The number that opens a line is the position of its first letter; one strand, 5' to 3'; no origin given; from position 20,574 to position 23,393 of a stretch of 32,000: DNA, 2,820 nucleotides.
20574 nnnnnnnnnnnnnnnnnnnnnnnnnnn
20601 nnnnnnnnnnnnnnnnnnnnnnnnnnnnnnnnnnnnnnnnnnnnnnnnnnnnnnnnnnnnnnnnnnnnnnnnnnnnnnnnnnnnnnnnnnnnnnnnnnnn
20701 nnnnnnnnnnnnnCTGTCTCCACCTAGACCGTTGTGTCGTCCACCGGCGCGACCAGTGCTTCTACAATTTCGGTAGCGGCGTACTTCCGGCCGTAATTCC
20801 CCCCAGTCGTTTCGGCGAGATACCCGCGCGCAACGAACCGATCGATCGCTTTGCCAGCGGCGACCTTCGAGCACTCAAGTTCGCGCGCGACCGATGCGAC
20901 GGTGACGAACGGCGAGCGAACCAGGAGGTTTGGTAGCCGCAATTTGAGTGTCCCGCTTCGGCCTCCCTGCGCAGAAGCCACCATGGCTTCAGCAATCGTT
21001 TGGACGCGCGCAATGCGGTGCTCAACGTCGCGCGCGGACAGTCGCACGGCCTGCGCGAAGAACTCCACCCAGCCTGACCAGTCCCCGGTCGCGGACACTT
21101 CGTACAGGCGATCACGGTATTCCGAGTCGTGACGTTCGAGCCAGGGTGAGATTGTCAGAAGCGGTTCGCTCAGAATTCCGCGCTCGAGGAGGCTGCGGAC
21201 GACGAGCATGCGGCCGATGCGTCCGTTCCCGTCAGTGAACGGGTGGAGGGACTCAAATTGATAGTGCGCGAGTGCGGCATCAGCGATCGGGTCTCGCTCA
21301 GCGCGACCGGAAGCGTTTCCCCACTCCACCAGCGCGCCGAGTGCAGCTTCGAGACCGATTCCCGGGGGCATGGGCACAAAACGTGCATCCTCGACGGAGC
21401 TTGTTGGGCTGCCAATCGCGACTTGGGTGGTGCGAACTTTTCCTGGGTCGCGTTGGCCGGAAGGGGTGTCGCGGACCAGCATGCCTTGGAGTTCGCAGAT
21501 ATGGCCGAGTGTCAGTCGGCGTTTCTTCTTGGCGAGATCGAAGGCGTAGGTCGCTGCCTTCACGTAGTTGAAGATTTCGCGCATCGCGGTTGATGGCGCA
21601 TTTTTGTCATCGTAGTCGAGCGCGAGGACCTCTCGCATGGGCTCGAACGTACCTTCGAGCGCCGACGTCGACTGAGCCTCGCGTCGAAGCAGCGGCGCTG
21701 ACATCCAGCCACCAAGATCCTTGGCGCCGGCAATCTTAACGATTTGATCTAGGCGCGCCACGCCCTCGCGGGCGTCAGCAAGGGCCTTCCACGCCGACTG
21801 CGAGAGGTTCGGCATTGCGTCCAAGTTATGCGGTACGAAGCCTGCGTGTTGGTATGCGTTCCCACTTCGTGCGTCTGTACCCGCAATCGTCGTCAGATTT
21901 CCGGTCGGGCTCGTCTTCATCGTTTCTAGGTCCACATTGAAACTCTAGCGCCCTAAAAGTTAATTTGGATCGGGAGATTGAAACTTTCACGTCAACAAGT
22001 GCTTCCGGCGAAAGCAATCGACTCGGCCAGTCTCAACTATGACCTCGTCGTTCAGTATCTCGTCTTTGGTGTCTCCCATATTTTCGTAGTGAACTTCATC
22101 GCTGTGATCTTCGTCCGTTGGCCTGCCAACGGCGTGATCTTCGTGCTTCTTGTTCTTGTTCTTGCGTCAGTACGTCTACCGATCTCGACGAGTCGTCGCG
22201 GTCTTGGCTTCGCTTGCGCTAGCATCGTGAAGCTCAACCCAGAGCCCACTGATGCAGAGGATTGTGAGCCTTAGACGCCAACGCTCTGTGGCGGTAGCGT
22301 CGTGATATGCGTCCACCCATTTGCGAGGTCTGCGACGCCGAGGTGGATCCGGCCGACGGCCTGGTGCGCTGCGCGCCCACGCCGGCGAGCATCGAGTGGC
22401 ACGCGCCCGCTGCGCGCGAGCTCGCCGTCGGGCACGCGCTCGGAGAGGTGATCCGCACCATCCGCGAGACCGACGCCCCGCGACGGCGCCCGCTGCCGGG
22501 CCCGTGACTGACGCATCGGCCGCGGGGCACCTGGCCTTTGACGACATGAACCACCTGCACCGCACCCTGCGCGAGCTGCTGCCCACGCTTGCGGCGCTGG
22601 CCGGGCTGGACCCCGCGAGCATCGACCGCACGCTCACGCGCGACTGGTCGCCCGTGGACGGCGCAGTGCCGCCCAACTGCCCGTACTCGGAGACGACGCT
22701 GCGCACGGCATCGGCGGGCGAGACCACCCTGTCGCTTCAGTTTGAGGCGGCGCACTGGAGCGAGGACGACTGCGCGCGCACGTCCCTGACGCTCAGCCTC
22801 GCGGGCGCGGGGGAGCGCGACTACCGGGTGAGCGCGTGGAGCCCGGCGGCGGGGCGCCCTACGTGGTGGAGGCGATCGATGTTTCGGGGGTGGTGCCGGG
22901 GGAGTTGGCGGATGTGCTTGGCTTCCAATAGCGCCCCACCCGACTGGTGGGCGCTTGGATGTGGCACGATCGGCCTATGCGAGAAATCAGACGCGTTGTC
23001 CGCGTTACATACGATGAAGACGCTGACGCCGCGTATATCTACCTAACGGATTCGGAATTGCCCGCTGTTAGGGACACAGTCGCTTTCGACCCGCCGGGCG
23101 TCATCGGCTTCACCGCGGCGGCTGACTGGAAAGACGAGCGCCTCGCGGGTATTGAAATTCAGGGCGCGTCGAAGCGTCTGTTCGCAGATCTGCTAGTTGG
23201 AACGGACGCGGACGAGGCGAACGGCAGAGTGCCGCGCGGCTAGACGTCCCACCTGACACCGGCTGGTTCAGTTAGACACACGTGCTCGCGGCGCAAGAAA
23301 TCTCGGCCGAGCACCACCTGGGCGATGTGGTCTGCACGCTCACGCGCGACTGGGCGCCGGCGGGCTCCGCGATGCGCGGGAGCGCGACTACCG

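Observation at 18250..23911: Accessory, defence-like island: IS-truncated TIR / pentapeptide-repeat gene convergent with a class-II Fic gene, plus small coupled ORFs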

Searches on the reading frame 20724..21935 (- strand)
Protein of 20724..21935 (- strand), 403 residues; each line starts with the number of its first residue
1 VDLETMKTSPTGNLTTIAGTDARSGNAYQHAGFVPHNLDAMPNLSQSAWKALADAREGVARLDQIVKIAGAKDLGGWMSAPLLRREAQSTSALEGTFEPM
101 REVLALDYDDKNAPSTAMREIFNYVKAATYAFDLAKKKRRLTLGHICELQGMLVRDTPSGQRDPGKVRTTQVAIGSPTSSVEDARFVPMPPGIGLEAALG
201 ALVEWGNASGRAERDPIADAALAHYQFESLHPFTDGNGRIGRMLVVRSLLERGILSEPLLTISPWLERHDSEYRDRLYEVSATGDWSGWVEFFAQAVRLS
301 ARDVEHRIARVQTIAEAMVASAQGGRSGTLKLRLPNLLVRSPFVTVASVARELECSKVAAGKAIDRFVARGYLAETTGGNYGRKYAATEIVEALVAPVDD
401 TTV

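Call 3: search_protein_families(library=pfam, max_evalue=0.1, proteins=[window:20724-21935:-])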
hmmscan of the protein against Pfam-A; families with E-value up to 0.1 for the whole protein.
window:20724-21935:- (403 aa): 4 families
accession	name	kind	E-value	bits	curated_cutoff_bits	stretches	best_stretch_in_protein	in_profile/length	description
PF02661.23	Fic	-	6.8e-17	62.5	24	1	141-246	2-90/93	Fic/DOC family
PF13784.11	Fic_N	-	2.2e-13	50.5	26.7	1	49-133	1-82/82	Fic/DOC family N-terminal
PF03695.18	UPF0149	-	0.0063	17.1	25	0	256-323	76-145/181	Uncharacterised protein family (UPF0149)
PF12802.13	MarR_2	-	0.035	14.7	27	0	341-375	17-52/61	MarR family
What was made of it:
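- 20724..21920 (-): Intact class II Fic AMPylase gene of SoFic type (Fic_N, Fic, C-terminal domain). Pfam Fic_N 2.2e-13 and Fic 6.8e-17 (call 3).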

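Call 4: search_protein_families(library=padloc, max_evalue=0.1, proteins=[window:20724-21935:-])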
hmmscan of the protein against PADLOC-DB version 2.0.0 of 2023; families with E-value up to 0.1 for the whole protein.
window:20724-21935:- (403 aa): 8 families
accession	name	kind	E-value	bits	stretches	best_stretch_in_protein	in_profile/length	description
PDLC03963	SoFic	-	2.2e-78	262.2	1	32-394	8-358/361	-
PDLC04966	PDC-S24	-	1e-16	58.9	1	135-282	226-370/497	-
PDLC04840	PDC-S04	-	1.7e-13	48.8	1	87-252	16-177/227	-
PDLC04837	PDC-S04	-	2.4e-13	47.9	1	195-296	132-223/234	-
PDLC04836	PDC-S04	-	1e-11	42.5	1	213-255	151-193/244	-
PDLC04839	PDC-S04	-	7.8e-07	26.9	1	209-267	119-174/205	-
PDLC04838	PDC-S04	-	0.0028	15.4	1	213-251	126-164/209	-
PDLC04963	PDC-S23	-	0.032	11.7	1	225-257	237-269/312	-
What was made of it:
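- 20724..21920 (-): PADLOC SoFic 2.2e-78 over positions 8-358 of 361 (call 4).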

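Call 33: search_solved_structures(query=window:20724-21935:-, max_evalue=0.00001, show_alignments=1)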
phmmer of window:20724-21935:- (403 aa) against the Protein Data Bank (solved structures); distinct sequences matched with E-value up to 0.00001: 26.
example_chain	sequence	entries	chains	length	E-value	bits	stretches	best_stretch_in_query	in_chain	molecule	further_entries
7cb8_A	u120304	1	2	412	8.5e-23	84.2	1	50-390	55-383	Fic-domain containing protein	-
3eqx_A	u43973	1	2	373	4.4e-22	81.8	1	48-314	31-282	FIC DOMAIN CONTAINING TRANSCRIPTIONAL REGULATOR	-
3zcn_A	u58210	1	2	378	5.5e-22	81.5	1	49-314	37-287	ADENOSINE MONOPHOSPHATE-PROTEIN TRANSFERASE SOFIC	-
9tch_A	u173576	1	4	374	5.6e-22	81.5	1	49-314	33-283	Protein adenylyltransferase SoFic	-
9tcl_B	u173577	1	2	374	7.8e-22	81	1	50-314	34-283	Protein adenylyltransferase SoFic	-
9tc4_A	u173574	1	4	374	9.5e-22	80.8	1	85-314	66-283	Protein adenylyltransferase SoFic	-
3zec_A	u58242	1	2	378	2.2e-21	79.5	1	189-314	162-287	ADENOSINE MONOPHOSPHATE-PROTEIN TRANSFERASE SOFIC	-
9vjc_A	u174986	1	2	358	6.2e-21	78.1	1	185-379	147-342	Protein adenylyltransferase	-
9tb0_A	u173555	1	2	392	1.6e-20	76.7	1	49-314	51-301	Protein adenylyltransferase SoFic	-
5jj6_A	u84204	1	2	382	6.3e-12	48.4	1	136-295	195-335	Adenosine monophosphate-protein transferase FICD homolog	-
5jj7_A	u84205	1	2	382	7.8e-12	48.1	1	140-295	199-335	Adenosine monophosphate-protein transferase FICD homolog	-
6i7i_A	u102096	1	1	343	4.9e-10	42.2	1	96-297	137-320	Adenosine monophosphate-protein transferase FICD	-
6i7h_A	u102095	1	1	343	8.6e-10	41.4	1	102-297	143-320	Adenosine monophosphate-protein transferase FICD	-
6i7j_A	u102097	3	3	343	9.4e-10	41.3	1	104-297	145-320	Adenosine monophosphate-protein transferase FICD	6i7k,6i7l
6i7g_A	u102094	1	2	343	1.2e-09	40.9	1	140-297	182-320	Adenosine monophosphate-protein transferase FICD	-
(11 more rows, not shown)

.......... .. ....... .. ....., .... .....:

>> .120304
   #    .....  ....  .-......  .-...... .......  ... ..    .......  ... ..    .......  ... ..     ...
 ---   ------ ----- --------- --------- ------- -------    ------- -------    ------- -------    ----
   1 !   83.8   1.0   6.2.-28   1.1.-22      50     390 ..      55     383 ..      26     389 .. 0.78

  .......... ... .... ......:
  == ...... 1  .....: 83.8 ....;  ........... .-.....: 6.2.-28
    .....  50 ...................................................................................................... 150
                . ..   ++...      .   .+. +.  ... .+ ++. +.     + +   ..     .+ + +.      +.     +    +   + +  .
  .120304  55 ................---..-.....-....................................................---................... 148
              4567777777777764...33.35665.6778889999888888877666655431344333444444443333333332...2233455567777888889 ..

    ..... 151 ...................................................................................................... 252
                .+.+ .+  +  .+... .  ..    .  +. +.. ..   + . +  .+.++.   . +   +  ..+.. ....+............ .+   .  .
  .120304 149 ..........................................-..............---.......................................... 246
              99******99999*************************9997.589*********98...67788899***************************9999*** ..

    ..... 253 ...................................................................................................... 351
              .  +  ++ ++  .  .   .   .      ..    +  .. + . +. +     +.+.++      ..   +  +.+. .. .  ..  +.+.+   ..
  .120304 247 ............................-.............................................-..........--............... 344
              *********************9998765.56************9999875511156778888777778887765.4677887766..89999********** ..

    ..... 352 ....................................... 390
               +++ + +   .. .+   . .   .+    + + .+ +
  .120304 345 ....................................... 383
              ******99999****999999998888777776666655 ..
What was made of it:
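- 20724..21920 (-): PDB SoFic 3eqx/3zcn E ~5e-22 (call 33).
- Closest known: SoFic. Same: PDB 3eqx/3zcn E ~5e-22 (call 33).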

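Call 37: search_protein_families(library=ncbifam, max_evalue=0.01, proteins=[window:20724-21935:-])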
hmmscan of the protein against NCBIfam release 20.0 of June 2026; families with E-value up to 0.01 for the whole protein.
window:20724-21935:- (403 aa): 4 families
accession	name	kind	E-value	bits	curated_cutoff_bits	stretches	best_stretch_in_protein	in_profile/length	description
NF046030.1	ProtAdlyltaseSoFic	equivalog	1.2e-30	106.7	550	1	46-379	22-341/361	protein adenylyltransferase Fic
NF040876.1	RHE_PE00001_fam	equivalog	1.9e-06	27.3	250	1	202-368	196-355/371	RHE_PE00001 family protein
NF041381.1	XopAC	subfamily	1.7e-05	23.7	450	1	139-243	302-405/451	XopAC/AvrAC family type III secretion system effector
NF010653.0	PRK14052.1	equivalog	0.00099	18.3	364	1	210-246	324-363/387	VopS family T3SS effector adenosine monophosphate-protein transferase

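Call 44: find_homologous_proteins(query=window:20724-21935:-, max_evalue=1e-30)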
Query window:20724-21935:- (403 aa): 1526 proteins with E <= 1e-30 among 8000 candidates; the best 120 are listed.
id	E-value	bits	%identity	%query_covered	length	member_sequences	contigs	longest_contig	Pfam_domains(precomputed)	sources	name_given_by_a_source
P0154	5.3e-261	883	100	99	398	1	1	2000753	PF13784.12,PF02661.24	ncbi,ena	-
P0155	4.4e-210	716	83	98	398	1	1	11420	PF13784.12,PF02661.24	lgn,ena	-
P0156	1.9e-156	539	63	98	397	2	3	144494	PF13784.12,PF02661.24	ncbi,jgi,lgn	-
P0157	9.8e-149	514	61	98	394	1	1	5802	PF13784.12,PF02661.24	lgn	-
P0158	7.7e-148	511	61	98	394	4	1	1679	PF13784.12,PF02661.24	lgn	-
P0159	2.2e-144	499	57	100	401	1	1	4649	PF13784.12,PF02661.24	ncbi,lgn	ncbi:MAG: Fic family protein [Demequina sp.]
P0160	3.7e-143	495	57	98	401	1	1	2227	PF11972.15,PF13784.12,PF02661.24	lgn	-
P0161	7.1e-136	471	55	97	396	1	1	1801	PF13784.12,PF02661.24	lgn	-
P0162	8.2e-136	471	54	98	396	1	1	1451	PF13784.12,PF02661.24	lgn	-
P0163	3.1e-129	449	54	98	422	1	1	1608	PF13784.12,PF02661.24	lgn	-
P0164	4.6e-126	439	52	97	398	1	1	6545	PF13784.12,PF02661.24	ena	-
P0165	3.0e-100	354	46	99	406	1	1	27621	PF13784.12,PF02661.24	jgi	jgi:Fic family protein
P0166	1.8e-99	351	46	98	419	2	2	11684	PF13784.12,PF02661.24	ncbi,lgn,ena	-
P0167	1.6e-98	348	46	99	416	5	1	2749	PF13784.12,PF02661.24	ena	-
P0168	2.9e-98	347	46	99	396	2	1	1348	PF13784.12,PF02661.24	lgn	-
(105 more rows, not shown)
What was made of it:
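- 20724..21920 (-): The 398-aa product is annotated at NCBI (call 44).
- Fic_N-Fic proteins are very common in Actinobacteria: 1526 hits at E below 1e-30 (call 44).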

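Call 45: find_encoding_contigs(protein=P0155, flank=10000, max_places=2)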
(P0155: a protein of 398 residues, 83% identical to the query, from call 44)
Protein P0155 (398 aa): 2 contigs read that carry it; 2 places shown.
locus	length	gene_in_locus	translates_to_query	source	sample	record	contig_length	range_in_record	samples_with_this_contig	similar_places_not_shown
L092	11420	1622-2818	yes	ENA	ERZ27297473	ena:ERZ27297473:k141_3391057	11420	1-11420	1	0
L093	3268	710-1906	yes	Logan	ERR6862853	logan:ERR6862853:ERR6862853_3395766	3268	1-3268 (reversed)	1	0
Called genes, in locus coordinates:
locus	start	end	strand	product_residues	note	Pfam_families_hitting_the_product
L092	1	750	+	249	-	?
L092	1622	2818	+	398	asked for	PF13784:Fic_N, PF02661:Fic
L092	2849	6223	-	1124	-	PF13643:DUF4145, PF04313:HSDR_N (faint), PF00270:DEAD, PF04851:ResIII, PF18766:SWI2_SNF2, PF00271:Helicase_C (weak), PF08463:EcoEI_R_C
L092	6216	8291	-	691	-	PF07693:KAP_NTPase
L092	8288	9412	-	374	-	PF01420:Methylase_S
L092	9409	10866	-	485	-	PF12161:HsdM_N, PF02384:N6_Mtase, PF01170:UPF0020, PF07669:Eco57I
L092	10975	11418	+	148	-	?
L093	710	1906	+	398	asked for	PF13784:Fic_N, PF02661:Fic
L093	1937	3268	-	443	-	?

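Call 46: find_encoding_contigs(protein=P0156, flank=10000, max_places=3)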
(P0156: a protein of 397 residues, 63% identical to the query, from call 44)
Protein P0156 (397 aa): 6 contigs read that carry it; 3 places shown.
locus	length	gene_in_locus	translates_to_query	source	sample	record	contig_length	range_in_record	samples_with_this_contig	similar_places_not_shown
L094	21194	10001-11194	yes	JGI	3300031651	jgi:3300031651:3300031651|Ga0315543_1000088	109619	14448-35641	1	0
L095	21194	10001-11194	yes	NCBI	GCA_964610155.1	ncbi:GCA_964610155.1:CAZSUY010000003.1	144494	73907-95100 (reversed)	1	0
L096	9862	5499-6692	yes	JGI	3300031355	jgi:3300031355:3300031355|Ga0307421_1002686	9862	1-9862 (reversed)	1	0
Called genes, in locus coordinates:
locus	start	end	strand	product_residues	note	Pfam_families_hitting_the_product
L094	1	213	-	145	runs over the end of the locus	-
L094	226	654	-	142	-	-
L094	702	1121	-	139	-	-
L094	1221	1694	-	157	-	-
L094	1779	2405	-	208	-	-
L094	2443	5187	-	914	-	PF27503:Rv3811_N (weak), PF01510:Amidase_2, PF13517:FG-GAP_3 (weak)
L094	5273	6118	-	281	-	PF03446:NAD_binding_2 (weak), PF03807:F420_oxidored, PF14748:P5CR_dimer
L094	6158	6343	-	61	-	-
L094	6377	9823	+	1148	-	PF02384:N6_Mtase (faint), PF18135:Type_ISP_C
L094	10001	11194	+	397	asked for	PF13784:Fic_N, PF02661:Fic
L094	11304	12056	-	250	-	PF01061:ABC2_membrane, PF12679:ABC2_membrane_2, PF12730:ABC2_membrane_4 (weak), PF12698:ABC2_membrane_3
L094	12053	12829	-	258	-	PF00005:ABC_tran, PF13304:AAA_21 (weak)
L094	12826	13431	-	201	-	PF16859:TetR_C_11 (faint), PF00440:TetR_N, PF17920:TetR_C_16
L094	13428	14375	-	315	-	-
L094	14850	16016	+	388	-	PF03796:DnaB_C (weak), PF06745:ATPase, PF13191:AAA_16 (weak), PF13481:AAA_25, PF23442:DUF7125 (weak), PF00004:AAA (weak), PF05362:Lon_C, PF13541:ChlI, +1 more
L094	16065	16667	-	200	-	-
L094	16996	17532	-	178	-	PF00583:Acetyltransf_1, PF13508:Acetyltransf_7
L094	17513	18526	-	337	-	PF00248:Aldo_ket_red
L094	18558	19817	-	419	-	-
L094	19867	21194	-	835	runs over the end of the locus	PF02861:Clp_N, PF00004:AAA, PF05621:TniB (weak), PF17871:AAA_lid_9, PF00004:AAA, PF07724:AAA_2, PF07728:AAA_5, PF10431:ClpB_D2-small, +9 more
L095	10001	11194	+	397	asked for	PF13784:Fic_N, PF02661:Fic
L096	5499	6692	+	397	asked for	PF13784:Fic_N, PF02661:Fic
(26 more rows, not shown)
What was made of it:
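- Closest known: SoFic. Same: Its closest homologues lie beside RM systems (calls 45, 46).
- The 63% Fic homologue sits beside a type ISP RM enzyme (call 46).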

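Call 49: search_protein_families(library=pfam, max_evalue=0.01, proteins=[L092:1-750:+, L092:6216-8291:-, L094:6377-9823:+])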
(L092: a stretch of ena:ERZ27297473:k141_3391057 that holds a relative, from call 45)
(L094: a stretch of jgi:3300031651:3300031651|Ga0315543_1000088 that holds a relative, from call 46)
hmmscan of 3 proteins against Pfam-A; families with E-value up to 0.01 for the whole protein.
L092:1-750:+ (249 aa): 2 families
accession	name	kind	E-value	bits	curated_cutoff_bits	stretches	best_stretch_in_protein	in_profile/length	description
PF01222.22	ERG4_ERG24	-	2.7e-39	135.6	27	1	3-249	188-432/432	Ergosterol biosynthesis ERG4/ERG24 family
PF06966.17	DUF1295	-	0.00015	21.8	20.4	1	124-202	125-190/235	Protein of unknown function (DUF1295)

L092:6216-8291:- (691 aa): 4 families
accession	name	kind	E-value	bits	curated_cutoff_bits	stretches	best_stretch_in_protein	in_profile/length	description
PF07693.20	KAP_NTPase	-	7.8e-49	166.9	20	1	27-308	1-289/293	KAP family P-loop domain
PF13191.12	AAA_16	-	1.6e-05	25.9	32.6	1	49-189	26-149/167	AAA ATPase domain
PF13401.12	AAA_22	-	7.3e-05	23.5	27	1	52-195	10-106/130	AAA domain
PF25199.1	nSTAND_NTPase5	-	0.0018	18.5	34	0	22-90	16-83/145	Novel STAND NTPase 5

L094:6377-9823:+ (1148 aa): 3 families
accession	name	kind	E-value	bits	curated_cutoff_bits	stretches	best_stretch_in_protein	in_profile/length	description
PF18135.7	Type_ISP_C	-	8.1e-66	222.9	25.9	1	755-1103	1-342/342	Type ISP C-terminal specificity domain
PF02384.22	N6_Mtase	-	2.1e-05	24.4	20.4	1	378-560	10-136/311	N-6 DNA Methylase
PF07669.17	Eco57I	-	0.0095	16.5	25.3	0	550-651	75-153/171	Eco57I restriction-modification methylase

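Call 67: search_protein_families(library=phrogs, max_evalue=0.01, proteins=[window:20724-21935:-])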
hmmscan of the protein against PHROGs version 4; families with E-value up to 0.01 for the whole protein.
window:20724-21935:- (403 aa): 3 families
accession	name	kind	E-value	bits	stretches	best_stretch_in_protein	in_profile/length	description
phrog_5978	-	unknown function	9.2e-53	180.6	1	82-394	52-362/364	-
phrog_11900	-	unknown function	3.8e-17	63.6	1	93-295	24-215/230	-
phrog_13548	-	unknown function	0.00056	20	1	218-300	189-272/379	-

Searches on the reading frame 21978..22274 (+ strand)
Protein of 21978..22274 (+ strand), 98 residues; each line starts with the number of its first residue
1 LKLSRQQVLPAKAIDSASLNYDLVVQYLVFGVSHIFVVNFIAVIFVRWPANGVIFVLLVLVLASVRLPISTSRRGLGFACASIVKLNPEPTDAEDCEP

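Call 67: search_protein_families(library=phrogs, max_evalue=0.01, proteins=[window:21978-22274:+])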
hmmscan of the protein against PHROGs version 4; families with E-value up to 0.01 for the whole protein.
window:21978-22274:+ (98 aa): 0 families

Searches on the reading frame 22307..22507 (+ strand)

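Call 3: search_protein_families(library=pfam, max_evalue=0.1, proteins=[window:22307-22507:+])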
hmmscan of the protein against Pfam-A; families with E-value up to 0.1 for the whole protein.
window:22307-22507:+ (66 aa): 1 family
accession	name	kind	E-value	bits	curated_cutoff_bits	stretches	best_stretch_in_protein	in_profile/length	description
PF08042.16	PqqA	-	0.088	13.4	21.1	0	30-42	1-13/19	PqqA family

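Call 4: search_protein_families(library=padloc, max_evalue=0.1, proteins=[window:22307-22507:+])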
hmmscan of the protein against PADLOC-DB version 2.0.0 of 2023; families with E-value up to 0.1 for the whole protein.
window:22307-22507:+ (66 aa): 0 families

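Call 37: search_protein_families(library=ncbifam, max_evalue=0.01, proteins=[window:22307-22507:+])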
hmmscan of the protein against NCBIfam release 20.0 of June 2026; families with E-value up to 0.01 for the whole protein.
window:22307-22507:+ (66 aa): 0 families

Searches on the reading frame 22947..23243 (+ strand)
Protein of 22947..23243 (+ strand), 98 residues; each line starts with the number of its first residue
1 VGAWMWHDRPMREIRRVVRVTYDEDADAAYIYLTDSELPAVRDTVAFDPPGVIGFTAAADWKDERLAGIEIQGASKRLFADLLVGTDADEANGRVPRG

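Call 3: search_protein_families(library=pfam, max_evalue=0.1, proteins=[window:22947-23243:+])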
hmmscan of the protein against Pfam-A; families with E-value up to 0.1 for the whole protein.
window:22947-23243:+ (98 aa): 1 family
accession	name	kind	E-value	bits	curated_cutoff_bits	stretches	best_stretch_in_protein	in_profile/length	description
PF10049.14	DUF2283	-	1.5e-08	35.1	23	1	19-75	1-49/49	Protein of unknown function (DUF2283)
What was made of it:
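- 22947..23243 (+): DUF2283 small gene (98 aa). Pfam PF10049 E 1.5e-8, above the cut-off (call 3).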

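Call 4: search_protein_families(library=padloc, max_evalue=0.1, proteins=[window:22947-23243:+])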
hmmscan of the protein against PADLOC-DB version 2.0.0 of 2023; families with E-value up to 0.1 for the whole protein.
window:22947-23243:+ (98 aa): 0 families

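Call 37: search_protein_families(library=ncbifam, max_evalue=0.01, proteins=[window:22947-23243:+])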
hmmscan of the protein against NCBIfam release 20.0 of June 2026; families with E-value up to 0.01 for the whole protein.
window:22947-23243:+ (98 aa): 0 families

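Call 67: search_protein_families(library=phrogs, max_evalue=0.01, proteins=[window:22947-23243:+])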
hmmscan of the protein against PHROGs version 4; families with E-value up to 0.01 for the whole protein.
window:22947-23243:+ (98 aa): 0 families
